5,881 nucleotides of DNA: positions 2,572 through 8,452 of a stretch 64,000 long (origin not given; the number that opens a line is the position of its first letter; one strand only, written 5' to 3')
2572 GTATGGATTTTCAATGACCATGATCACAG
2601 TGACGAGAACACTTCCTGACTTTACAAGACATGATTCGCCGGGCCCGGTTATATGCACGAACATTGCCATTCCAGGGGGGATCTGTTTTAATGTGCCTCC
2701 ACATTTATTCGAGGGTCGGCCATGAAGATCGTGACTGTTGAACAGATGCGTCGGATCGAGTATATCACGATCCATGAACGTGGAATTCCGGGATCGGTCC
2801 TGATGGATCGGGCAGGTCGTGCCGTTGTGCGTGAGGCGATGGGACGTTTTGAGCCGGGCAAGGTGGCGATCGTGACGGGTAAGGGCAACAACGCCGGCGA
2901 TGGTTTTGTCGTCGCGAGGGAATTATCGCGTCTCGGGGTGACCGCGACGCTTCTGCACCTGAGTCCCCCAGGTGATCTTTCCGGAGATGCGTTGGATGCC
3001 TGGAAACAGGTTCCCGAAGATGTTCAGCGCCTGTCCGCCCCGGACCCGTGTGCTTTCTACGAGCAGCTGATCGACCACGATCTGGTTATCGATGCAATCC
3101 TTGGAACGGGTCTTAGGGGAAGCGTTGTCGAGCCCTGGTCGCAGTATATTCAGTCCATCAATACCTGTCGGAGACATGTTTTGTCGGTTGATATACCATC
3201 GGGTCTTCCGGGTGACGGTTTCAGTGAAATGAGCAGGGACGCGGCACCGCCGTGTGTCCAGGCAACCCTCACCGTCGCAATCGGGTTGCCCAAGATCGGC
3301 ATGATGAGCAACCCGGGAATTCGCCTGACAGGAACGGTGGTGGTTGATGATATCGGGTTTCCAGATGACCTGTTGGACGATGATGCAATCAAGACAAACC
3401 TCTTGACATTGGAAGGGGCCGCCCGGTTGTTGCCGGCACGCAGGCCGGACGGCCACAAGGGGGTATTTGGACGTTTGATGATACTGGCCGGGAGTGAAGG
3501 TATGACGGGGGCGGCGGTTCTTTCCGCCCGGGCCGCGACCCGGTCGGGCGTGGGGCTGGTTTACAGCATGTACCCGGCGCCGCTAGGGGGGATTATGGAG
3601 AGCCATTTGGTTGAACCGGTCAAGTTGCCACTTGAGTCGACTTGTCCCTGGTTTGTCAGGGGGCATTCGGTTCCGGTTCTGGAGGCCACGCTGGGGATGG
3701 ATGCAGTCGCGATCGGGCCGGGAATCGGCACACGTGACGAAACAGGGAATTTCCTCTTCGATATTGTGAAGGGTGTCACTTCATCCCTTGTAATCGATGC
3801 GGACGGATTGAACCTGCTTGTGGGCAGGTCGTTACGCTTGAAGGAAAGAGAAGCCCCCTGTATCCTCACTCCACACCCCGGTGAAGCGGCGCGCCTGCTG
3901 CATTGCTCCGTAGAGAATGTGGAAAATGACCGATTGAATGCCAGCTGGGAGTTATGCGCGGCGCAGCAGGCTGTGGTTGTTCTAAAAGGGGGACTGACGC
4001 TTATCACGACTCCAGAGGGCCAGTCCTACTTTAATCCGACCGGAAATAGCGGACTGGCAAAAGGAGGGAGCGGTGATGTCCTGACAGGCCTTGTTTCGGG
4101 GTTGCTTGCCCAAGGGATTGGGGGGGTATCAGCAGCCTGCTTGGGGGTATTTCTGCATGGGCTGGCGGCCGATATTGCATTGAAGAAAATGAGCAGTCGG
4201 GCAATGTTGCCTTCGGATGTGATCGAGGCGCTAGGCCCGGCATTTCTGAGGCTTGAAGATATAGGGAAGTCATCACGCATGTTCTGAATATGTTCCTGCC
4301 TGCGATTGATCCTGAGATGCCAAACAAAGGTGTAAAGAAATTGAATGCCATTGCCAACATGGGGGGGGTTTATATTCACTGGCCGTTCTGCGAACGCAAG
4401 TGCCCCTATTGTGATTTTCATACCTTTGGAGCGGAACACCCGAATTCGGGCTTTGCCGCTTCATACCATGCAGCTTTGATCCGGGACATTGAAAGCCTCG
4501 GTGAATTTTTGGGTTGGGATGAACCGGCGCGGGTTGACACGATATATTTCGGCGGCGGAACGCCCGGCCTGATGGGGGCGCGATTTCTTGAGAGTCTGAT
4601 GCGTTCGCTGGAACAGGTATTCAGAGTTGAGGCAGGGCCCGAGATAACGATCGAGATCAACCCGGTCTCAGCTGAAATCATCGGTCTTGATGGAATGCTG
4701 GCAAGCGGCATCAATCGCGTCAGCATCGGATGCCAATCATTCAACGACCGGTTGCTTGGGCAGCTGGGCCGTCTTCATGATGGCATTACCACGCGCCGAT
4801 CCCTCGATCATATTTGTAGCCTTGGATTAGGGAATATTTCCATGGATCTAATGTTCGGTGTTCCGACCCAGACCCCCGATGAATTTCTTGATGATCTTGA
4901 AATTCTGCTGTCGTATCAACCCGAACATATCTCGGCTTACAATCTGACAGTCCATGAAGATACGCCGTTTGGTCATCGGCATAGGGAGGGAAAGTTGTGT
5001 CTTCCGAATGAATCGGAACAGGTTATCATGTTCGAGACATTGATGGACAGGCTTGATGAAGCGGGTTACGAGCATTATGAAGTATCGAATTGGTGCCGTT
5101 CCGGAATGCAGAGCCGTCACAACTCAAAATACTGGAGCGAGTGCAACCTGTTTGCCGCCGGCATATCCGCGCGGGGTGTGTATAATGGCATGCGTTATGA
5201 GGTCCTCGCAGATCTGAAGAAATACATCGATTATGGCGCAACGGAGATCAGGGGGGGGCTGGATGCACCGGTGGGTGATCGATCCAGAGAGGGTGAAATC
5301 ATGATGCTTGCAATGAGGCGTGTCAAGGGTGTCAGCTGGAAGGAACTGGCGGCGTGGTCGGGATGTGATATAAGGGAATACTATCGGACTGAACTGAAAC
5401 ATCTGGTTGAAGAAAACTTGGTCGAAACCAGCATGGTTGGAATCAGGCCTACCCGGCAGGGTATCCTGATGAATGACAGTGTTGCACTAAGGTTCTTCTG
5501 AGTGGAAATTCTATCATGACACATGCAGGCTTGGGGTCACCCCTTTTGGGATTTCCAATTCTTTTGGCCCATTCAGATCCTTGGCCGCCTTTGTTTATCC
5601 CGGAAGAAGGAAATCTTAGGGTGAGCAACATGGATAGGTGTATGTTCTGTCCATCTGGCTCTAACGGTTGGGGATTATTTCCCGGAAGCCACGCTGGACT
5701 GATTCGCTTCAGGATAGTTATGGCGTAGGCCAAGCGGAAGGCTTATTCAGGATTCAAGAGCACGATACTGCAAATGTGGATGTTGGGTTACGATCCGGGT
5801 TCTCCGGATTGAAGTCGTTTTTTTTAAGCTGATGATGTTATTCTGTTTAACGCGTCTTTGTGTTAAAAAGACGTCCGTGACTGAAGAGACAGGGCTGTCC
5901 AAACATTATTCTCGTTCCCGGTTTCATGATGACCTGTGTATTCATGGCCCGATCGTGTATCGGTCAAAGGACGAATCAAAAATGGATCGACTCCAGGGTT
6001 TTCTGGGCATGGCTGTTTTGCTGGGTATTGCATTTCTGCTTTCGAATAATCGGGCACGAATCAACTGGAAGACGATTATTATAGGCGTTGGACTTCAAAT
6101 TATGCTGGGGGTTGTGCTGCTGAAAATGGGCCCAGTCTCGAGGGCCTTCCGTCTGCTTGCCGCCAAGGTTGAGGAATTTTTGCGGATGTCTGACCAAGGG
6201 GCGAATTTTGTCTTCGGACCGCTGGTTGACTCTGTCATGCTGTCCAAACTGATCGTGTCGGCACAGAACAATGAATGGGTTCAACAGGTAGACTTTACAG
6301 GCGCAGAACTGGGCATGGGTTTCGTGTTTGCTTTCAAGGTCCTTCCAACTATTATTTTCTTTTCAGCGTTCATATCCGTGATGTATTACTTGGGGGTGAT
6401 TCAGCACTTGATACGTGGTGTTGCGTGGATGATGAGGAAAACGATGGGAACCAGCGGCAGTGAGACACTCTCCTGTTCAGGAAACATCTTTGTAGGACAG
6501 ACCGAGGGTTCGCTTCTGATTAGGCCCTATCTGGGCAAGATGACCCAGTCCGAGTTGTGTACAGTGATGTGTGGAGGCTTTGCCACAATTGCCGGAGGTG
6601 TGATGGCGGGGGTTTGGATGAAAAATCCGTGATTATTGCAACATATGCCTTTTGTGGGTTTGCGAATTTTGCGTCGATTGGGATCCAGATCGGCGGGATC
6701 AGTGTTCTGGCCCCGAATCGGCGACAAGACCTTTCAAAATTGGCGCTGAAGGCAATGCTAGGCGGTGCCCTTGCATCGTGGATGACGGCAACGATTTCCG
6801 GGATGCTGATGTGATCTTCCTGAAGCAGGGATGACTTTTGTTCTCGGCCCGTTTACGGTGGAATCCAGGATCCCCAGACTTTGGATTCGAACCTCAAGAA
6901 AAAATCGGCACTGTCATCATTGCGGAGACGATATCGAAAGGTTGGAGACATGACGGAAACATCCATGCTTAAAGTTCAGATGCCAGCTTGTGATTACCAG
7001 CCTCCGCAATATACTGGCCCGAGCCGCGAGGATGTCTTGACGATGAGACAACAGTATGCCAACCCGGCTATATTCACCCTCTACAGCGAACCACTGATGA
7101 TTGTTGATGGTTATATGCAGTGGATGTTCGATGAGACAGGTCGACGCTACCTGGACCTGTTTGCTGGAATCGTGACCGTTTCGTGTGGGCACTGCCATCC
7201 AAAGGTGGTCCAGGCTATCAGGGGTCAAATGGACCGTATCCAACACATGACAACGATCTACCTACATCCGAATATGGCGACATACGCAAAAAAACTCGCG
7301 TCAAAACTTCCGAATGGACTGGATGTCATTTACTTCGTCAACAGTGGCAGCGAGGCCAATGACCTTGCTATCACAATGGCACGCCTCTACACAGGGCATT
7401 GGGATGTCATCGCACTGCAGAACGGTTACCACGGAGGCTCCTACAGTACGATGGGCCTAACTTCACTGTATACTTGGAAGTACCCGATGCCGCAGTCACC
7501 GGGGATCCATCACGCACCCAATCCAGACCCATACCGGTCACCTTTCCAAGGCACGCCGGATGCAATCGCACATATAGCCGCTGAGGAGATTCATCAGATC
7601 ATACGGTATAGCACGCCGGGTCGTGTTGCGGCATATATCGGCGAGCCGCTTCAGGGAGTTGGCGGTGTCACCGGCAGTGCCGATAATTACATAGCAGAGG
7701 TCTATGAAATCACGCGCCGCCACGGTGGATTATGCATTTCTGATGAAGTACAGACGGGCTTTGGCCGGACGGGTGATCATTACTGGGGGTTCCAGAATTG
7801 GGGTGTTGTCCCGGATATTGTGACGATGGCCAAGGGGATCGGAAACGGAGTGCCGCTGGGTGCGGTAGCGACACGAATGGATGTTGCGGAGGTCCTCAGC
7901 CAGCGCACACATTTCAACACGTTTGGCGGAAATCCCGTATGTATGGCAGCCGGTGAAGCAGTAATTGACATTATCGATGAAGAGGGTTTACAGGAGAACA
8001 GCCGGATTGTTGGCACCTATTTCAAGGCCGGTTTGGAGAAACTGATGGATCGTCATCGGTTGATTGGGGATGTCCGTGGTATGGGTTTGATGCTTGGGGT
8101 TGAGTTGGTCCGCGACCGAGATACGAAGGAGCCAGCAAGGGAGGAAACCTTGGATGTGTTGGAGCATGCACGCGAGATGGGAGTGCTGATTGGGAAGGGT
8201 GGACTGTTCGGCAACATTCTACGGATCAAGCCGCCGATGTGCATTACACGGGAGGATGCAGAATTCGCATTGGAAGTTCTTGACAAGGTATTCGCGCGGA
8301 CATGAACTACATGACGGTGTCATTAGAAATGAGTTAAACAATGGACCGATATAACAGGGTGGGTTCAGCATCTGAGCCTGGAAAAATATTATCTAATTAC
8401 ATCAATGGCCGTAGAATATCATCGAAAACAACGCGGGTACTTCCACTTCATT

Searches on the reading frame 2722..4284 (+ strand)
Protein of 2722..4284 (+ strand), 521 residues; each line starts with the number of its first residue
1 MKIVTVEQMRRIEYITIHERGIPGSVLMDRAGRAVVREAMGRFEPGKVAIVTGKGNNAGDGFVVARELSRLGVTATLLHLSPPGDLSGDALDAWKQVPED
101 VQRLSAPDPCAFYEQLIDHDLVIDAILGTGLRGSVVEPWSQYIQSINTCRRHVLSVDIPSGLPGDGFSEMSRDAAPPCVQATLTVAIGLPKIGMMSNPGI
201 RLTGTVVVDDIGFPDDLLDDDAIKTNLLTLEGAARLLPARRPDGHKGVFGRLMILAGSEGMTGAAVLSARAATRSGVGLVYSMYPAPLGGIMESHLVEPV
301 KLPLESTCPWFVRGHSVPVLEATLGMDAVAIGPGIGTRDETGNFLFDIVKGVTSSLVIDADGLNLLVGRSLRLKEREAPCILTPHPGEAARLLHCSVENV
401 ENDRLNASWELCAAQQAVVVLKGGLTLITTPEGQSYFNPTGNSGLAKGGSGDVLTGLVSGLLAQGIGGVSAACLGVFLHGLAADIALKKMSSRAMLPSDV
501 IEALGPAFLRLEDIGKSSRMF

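Call 95: search_protein_families(library=pfam, proteins=[window:2722-4284:+], max_evalue=0.0001)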
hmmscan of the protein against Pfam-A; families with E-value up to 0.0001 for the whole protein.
window:2722-4284:+ (521 aa): 2 families
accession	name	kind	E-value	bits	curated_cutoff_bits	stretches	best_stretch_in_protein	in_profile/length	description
PF01256.23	Carb_kinase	-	3.8e-56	190.7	27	1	253-504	2-240/242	NAD(P)H-hydrate dehydratase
PF03853.21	YjeF_N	-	9.3e-36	123.8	24.9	1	26-193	3-169/169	YjeF-related protein N-terminus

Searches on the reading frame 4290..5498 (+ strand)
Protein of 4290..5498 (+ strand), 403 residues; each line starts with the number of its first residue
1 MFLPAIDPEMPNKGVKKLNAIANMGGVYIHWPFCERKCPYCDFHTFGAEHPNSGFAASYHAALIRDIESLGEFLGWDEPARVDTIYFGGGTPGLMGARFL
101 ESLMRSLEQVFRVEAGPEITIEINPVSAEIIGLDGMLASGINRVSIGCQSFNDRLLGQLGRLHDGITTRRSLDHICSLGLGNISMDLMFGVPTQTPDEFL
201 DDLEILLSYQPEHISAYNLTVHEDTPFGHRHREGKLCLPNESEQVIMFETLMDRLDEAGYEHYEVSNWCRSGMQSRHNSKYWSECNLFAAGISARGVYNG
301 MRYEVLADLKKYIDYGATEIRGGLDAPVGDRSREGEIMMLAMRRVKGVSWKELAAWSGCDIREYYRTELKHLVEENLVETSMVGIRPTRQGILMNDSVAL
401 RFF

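Call 95: search_protein_families(library=pfam, proteins=[window:4290-5498:+], max_evalue=0.0001)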
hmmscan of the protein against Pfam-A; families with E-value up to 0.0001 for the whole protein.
window:4290-5498:+ (403 aa): 2 families
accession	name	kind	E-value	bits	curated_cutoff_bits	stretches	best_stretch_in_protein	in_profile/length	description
PF04055.27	Radical_SAM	-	9.6e-19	68.6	29.5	1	28-204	1-164/166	Radical SAM superfamily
PF06969.22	HemN_C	-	2e-09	37.8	24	1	336-393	9-66/67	HemN C-terminal domain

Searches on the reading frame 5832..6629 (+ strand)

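Call 96: search_protein_families(library=pfam, proteins=[window:5832-6629:+], max_evalue=0.0001)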
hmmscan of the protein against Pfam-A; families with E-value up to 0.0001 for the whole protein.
window:5832-6629:+ (266 aa): 2 families
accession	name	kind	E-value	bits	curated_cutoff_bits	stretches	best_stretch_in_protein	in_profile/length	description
PF01773.25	Nucleos_tra2_N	-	6.1e-24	84.8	27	1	58-131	1-74/74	Na+ dependent nucleoside transporter N-terminus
PF07670.19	Gate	-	4e-17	63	29.6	1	167-261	1-97/104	Nucleoside recognition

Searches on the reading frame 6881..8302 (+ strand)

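Call 95: search_protein_families(library=pfam, proteins=[window:6881-8302:+], max_evalue=0.0001)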
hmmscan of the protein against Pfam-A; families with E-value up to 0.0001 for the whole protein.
window:6881-8302:+ (474 aa): 1 family
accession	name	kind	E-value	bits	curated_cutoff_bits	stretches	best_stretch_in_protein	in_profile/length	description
PF00202.27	Aminotran_3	-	1.6e-95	320.6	30.5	1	77-470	16-402/403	Aminotransferase class-III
